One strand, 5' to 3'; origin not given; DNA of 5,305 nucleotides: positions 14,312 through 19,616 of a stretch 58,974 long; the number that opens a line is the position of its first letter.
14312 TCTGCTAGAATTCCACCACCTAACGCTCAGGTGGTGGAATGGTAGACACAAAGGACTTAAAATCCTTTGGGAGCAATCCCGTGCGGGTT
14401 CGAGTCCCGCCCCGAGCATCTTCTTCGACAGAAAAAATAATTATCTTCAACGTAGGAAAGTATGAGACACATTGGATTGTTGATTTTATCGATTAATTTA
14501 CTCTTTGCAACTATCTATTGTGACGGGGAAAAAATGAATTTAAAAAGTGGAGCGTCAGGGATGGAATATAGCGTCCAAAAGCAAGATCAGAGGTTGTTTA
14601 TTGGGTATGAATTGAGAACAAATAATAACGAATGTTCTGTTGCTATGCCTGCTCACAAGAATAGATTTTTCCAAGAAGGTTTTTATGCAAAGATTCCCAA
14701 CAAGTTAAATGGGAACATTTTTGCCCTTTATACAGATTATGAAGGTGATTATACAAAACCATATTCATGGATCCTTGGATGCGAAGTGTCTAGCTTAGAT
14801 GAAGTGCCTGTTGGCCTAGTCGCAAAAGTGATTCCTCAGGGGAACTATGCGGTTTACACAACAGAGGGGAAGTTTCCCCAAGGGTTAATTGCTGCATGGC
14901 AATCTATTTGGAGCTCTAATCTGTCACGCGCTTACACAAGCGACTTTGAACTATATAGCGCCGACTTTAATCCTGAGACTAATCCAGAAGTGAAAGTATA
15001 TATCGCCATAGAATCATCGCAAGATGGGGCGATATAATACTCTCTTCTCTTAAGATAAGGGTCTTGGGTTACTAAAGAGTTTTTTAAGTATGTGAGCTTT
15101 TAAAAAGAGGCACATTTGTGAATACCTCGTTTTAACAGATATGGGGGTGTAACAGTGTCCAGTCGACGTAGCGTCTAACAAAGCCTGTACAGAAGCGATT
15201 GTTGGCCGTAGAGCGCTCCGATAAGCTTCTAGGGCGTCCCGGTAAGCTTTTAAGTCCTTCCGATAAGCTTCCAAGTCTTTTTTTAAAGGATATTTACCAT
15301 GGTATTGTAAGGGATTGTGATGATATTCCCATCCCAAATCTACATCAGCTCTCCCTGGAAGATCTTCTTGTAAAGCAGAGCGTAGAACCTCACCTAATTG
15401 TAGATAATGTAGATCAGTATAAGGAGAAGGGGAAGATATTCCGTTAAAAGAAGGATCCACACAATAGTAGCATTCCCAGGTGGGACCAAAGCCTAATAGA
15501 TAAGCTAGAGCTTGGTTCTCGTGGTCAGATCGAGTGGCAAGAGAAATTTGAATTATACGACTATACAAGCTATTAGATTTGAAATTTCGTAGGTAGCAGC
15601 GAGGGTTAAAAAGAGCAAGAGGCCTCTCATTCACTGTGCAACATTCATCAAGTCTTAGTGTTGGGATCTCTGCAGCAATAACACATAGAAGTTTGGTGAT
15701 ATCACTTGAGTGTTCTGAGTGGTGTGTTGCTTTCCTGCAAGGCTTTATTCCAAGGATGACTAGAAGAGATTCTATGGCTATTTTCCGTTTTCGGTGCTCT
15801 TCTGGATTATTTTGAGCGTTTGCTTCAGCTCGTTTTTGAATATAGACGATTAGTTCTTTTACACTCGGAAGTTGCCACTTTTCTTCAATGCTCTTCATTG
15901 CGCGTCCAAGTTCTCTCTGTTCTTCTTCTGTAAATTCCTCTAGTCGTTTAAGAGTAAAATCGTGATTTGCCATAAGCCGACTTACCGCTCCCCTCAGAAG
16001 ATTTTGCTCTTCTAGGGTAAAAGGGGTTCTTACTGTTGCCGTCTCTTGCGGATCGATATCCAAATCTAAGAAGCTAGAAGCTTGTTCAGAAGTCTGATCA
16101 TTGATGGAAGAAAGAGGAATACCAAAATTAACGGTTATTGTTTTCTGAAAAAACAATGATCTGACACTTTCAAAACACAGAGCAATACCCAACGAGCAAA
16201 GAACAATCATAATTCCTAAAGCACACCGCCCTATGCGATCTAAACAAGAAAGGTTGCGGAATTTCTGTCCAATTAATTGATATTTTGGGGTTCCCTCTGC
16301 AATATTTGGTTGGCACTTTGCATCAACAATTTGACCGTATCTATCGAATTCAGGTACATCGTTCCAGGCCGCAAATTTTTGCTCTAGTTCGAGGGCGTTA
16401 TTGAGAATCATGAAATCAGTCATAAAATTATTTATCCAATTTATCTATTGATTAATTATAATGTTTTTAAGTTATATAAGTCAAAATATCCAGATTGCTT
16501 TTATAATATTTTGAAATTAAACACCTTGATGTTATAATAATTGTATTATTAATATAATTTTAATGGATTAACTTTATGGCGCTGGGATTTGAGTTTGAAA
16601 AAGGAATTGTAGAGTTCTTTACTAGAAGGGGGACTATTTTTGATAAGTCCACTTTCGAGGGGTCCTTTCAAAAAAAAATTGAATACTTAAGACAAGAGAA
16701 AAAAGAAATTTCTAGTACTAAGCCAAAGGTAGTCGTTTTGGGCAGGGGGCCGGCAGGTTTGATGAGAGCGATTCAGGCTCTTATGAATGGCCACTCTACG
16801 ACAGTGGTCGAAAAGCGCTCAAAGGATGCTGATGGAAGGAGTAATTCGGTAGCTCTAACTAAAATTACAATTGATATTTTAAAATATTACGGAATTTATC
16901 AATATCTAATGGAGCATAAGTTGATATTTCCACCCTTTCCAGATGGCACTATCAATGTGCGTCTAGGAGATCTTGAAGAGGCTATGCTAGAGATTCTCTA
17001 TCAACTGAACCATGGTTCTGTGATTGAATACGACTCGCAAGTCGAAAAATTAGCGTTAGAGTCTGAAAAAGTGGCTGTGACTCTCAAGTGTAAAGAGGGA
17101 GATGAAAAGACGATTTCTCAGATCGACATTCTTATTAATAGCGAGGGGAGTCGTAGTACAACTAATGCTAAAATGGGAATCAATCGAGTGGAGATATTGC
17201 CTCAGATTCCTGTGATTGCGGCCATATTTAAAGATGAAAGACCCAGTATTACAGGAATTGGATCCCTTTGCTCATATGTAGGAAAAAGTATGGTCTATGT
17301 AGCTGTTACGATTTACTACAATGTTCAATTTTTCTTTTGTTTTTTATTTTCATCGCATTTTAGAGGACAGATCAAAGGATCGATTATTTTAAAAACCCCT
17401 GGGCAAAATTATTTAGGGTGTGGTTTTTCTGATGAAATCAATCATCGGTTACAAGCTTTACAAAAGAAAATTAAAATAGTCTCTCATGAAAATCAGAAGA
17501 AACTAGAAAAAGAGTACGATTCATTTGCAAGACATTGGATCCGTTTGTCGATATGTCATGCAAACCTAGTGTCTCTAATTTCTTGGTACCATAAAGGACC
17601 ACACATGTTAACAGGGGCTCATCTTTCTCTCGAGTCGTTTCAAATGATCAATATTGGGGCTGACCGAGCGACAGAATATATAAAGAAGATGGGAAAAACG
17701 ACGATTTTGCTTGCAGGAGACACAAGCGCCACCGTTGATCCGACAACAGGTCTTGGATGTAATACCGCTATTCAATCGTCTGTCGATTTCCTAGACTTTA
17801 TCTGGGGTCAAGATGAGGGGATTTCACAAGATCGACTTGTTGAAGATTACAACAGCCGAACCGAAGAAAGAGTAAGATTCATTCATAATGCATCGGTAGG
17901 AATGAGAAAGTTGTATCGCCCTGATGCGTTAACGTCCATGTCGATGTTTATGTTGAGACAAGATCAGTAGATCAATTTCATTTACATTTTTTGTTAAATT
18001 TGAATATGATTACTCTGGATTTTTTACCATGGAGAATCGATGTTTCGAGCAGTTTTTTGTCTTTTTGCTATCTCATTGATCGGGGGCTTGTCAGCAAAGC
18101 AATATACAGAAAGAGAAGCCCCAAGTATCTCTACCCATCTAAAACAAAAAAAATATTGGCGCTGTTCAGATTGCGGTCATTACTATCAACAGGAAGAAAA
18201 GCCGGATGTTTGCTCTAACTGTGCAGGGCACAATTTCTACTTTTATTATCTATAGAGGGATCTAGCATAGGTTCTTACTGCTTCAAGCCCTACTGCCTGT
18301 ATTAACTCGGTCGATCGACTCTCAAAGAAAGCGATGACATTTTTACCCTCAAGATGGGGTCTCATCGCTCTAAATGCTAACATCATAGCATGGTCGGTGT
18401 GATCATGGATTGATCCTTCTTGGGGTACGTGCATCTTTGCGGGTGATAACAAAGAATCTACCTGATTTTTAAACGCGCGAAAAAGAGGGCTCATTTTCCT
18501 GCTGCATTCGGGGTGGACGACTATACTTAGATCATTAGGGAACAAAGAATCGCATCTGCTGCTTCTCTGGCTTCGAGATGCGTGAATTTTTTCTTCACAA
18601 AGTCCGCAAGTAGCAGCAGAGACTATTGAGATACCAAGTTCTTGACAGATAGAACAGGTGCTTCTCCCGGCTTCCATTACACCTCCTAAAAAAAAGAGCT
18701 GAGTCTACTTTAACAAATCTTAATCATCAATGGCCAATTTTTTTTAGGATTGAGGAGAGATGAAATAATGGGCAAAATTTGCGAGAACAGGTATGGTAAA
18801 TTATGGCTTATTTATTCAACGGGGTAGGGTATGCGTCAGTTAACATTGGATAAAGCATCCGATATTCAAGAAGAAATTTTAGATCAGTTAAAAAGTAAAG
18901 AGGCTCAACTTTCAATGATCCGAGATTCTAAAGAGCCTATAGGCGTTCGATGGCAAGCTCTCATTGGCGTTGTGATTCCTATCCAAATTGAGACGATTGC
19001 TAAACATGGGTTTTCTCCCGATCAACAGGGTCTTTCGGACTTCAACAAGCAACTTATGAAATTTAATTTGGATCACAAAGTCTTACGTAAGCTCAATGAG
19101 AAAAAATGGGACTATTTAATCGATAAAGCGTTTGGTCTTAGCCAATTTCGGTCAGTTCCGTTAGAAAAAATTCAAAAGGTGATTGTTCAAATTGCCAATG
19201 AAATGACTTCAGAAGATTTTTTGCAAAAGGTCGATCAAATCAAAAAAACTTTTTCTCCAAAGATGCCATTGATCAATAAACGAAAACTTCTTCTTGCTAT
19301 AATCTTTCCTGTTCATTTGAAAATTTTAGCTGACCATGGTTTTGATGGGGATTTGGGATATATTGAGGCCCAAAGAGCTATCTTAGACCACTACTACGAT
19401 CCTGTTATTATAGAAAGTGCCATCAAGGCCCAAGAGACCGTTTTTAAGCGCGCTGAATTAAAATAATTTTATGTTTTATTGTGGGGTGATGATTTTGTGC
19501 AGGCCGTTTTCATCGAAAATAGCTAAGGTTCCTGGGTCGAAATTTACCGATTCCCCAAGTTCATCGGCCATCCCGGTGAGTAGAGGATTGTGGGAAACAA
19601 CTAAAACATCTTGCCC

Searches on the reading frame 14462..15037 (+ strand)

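Call 63: search_protein_families(library=pfam, proteins=[window:14462-15037:+], max_evalue=0.0001)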
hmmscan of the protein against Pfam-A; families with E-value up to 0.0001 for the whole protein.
window:14462-15037:+ (191 aa): 2 families
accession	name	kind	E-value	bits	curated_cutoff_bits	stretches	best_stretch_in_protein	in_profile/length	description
PF14526.11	Cass2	-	7e-22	78.7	27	1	40-183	4-150/150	Integron-associated effector binding protein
PF06445.20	GyrI-like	-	2.7e-14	54.2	26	1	34-183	1-154/155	GyrI-like small molecule binding domain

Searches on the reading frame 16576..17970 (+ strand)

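Call 63: search_protein_families(library=pfam, proteins=[window:16576-17970:+], max_evalue=0.0001)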
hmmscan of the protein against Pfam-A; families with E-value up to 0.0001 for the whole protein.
window:16576-17970:+ (464 aa): 2 families
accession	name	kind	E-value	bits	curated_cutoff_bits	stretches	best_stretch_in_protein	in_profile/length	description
PF01494.25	FAD_binding_3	-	6.6e-15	55.6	22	2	354-433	264-342/349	FAD binding domain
PF03486.20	HI0933_like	-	9.8e-05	22.3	50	0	51-83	2-34/244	HI0933-like protein Rossmann domain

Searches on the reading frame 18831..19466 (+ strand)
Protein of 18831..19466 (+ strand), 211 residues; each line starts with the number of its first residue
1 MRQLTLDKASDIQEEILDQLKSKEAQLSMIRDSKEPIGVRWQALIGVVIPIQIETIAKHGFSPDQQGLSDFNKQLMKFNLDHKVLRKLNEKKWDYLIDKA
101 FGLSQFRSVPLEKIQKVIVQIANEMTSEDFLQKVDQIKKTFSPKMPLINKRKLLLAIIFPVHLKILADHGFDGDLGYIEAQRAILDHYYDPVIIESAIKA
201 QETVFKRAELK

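Call 63: search_protein_families(library=pfam, proteins=[window:18831-19466:+], max_evalue=0.0001)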
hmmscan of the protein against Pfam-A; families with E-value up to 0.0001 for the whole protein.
window:18831-19466:+ (211 aa): 1 family
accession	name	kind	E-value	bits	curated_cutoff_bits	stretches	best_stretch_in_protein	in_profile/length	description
PF14974.11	P_C10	-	1.2e-13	51.4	27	1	4-91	1-91/103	Protein C10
